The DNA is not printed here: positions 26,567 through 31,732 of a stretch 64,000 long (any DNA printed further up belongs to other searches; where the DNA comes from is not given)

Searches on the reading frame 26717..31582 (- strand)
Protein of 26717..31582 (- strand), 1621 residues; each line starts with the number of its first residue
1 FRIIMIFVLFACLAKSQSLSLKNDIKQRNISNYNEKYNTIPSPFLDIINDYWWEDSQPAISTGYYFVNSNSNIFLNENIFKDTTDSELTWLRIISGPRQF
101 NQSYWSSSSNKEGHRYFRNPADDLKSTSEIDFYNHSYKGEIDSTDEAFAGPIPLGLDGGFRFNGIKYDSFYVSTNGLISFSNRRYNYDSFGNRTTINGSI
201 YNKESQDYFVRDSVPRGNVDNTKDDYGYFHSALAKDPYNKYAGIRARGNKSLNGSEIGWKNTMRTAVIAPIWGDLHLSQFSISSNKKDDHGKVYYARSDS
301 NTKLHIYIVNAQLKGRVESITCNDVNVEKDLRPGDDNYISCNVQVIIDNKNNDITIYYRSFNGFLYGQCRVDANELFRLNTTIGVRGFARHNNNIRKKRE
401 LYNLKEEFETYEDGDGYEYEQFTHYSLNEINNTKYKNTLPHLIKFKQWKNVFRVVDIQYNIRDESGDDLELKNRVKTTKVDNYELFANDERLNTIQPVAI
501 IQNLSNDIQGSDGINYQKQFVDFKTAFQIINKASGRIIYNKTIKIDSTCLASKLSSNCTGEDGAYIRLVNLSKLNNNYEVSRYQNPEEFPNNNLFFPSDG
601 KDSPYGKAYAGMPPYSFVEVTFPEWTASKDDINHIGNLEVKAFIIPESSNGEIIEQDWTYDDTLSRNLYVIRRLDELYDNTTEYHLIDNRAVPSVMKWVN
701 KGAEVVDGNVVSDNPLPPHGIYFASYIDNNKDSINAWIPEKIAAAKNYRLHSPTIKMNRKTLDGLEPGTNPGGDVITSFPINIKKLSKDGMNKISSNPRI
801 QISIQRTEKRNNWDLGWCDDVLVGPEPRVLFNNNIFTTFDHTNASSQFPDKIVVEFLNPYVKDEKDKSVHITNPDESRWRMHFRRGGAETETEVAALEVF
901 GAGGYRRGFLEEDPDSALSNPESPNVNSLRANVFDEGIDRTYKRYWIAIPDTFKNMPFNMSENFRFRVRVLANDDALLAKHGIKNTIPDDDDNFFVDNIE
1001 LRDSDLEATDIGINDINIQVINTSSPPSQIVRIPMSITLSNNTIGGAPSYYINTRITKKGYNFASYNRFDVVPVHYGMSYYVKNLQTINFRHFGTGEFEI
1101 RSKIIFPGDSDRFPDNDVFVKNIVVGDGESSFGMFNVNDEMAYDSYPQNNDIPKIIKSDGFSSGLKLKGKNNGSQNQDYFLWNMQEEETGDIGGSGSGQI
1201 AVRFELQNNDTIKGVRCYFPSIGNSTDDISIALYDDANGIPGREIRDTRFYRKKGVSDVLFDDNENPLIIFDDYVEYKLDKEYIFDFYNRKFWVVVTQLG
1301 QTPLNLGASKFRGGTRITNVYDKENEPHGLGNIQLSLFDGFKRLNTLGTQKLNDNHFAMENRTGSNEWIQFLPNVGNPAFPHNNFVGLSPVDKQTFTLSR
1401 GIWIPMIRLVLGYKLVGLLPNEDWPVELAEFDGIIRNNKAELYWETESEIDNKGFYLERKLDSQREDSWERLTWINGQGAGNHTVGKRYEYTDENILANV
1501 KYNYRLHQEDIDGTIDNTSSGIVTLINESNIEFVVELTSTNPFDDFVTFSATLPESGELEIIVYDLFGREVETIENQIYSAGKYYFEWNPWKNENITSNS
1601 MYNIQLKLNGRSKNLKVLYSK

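Call 74: search_protein_families(library=pfam, proteins=[window:26717-31582:-], max_evalue=0.001)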
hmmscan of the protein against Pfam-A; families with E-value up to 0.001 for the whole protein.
window:26717-31582:- (1621 aa): 0 families
